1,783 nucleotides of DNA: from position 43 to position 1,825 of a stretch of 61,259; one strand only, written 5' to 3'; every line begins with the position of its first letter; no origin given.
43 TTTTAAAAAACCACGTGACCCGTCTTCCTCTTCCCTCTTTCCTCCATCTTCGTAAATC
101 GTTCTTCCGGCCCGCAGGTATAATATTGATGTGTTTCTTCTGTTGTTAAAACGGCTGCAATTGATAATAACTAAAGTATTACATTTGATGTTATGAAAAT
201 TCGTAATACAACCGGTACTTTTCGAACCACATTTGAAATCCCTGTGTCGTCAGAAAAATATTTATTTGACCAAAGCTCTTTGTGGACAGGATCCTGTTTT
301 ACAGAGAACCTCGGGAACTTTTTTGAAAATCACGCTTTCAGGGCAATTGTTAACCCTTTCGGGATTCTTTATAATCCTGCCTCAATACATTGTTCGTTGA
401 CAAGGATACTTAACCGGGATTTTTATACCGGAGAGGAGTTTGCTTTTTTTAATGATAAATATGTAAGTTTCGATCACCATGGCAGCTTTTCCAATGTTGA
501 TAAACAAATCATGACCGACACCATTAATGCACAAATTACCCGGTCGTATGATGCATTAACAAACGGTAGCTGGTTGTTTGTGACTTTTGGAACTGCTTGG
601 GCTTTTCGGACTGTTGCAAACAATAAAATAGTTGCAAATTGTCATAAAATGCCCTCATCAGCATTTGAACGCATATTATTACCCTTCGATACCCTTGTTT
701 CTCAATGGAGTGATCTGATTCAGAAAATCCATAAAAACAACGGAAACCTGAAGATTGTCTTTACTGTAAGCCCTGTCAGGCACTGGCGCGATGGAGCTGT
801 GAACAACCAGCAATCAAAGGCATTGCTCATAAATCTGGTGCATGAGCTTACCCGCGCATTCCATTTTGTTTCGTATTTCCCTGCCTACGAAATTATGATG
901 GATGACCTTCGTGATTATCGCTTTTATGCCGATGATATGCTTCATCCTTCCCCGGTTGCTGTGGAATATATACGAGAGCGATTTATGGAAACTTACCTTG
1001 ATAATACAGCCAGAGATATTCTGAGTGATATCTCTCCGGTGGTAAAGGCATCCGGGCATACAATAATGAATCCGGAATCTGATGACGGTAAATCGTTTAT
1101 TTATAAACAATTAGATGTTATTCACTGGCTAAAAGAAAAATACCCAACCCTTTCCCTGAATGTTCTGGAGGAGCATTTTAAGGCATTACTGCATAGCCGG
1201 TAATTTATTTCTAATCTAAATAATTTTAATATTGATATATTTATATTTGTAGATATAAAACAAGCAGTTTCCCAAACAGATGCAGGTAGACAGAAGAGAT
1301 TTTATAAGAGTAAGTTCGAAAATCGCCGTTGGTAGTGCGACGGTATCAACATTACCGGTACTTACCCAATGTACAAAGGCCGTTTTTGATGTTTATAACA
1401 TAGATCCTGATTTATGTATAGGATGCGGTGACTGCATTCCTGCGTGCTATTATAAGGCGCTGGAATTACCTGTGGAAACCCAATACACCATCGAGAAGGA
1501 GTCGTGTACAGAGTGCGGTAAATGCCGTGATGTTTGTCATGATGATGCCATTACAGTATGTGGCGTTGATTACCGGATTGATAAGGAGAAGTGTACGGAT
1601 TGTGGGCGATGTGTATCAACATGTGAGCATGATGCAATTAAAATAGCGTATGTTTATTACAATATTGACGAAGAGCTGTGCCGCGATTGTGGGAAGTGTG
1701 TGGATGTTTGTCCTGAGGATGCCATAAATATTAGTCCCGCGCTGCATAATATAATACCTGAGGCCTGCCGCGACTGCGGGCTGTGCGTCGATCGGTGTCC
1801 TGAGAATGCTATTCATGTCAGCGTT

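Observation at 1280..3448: Tat-signal polyferredoxin with 22 putative [4Fe-4S] sites: a candidate periplasmic Fe-S wire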

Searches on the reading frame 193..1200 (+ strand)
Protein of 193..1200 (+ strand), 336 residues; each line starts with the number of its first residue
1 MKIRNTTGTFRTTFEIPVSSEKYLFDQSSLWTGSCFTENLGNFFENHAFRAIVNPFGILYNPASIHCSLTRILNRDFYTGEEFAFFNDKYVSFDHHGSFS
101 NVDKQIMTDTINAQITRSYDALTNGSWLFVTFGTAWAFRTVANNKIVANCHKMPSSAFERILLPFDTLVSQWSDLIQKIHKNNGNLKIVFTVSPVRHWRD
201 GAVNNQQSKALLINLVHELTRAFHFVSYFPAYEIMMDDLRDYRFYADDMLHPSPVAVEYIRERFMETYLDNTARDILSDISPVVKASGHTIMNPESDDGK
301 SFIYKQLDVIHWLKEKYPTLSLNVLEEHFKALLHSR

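Call 4: search_protein_families(library=pfam, proteins=[window:193-1200:+], max_evalue=0.01)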
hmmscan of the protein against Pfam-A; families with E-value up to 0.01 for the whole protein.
window:193-1200:+ (336 aa): 2 families
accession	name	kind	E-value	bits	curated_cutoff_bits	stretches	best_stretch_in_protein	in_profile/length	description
PF08885.17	GSCFA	-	3.3e-83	279.5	25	1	32-264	5-237/237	GSCFA family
PF13472.12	Lipase_GDSL_2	-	5.6e-05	24.1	32.9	1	126-254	64-173/178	GDSL-like Lipase/Acylhydrolase family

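Call 6: search_protein_families(library=ncbifam, proteins=[window:193-1200:+], max_evalue=0.01)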
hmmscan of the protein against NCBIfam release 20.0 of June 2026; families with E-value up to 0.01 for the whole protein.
window:193-1200:+ (336 aa): 0 families

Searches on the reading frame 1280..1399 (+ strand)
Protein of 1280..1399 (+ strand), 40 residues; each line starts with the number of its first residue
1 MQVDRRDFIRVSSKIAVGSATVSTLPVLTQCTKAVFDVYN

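Call 93: search_protein_families(library=ncbifam, proteins=[window:1280-1399:+], max_evalue=1)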
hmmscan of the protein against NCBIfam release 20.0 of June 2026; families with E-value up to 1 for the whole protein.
seq(40 aa): 1 family
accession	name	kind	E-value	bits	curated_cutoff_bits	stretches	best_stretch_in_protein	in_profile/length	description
TIGR01409.1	TAT_signal_seq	domain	0.055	13.8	16.7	1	3-26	1-21/29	twin-arginine translocation signal domain-containing protein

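Call 94: search_protein_families(library=pfam, proteins=[window:1280-1399:+], max_evalue=1)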
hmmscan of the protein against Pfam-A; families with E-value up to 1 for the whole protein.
seq(40 aa): 0 families

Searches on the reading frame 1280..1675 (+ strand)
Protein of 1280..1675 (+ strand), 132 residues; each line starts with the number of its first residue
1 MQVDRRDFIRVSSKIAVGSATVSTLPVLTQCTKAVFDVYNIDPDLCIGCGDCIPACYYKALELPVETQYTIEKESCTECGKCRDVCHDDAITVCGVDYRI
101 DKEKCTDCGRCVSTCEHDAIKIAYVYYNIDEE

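Call 64: search_protein_families(library=ncbifam, proteins=[window:1280-1675:+], max_evalue=0.001)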
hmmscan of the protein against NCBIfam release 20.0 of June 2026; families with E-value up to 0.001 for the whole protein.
seq(132 aa): 61 families (the best 25 are shown)
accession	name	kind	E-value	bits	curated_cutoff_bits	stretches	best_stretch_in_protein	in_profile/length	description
NF058577.1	FdxA_fam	equivalog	1.7e-14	53.7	65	2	69-119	3-52/52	4Fe-4S ferredoxin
NF043069.1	T4HPD_activ_SAM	equivalog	1.3e-11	44.4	425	2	42-100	49-106/299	trans-4-hydroxy-L-proline dehydratase activase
NF040864.1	HgcB_ferredoxin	equivalog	3.9e-11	42.6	99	1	40-93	10-63/93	mercury methylation ferredoxin HgcB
NF040770.1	hetero_SS_HdrA2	exception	8e-11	40.8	1100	1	70-123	573-626/777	CoB-CoM heterodisulfide reductase HdrA2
NF041891.1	hdrA_Methbact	equivalog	1.2e-10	40.3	1300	0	31-67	272-308/762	ferredoxin:CoB-CoM heterodisulfide reductase subunit HdrA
TIGR02700.1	flavo_MJ0208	hypoth_equivalog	1.4e-10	40.9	251.35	1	20-92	123-195/234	dihydromethanopterin reductase (acceptor)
TIGR02936.1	fdxN_nitrog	equivalog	4.1e-10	39.6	80.55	1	99-123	17-41/91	ferredoxin III, nif-specific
NF005503.0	PRK07118.1-2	equivalog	7.7e-10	38.5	252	2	46-96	140-189/292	RnfABCDGE type electron transport complex subunit B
NF005505.0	PRK07118.1-4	equivalog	1.4e-09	37.8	378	2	73-122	215-264/265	Fe-S cluster domain-containing protein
NF005504.0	PRK07118.1-3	equivalog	1.7e-09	37.5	437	2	73-121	218-266/293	Fe-S cluster domain-containing protein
NF005506.0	PRK07118.1-5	equivalog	3.1e-09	36.7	388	1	74-118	216-260/279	Fe-S cluster domain-containing protein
TIGR01971.1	NuoI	subfamily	3.8e-09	36.2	113.05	0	97-127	75-105/121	NADH-quinone oxidoreductase, chain I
TIGR04105.1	FeFe_hydrog_B1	subfamily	4.4e-09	35.5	450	1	68-121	106-160/462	monomeric [FeFe] hydrogenase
NF042909.1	FMH_DH_FwdF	exception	7.2e-09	35.2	375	1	66-122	217-276/336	tungsten-dependent formylmethanofuran dehydrogenase subunit FwdF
NF041836.1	rnfB_Methano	equivalog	9.5e-09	35.1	445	1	72-122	214-264/265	Rnf electron transport complex subunit RnfB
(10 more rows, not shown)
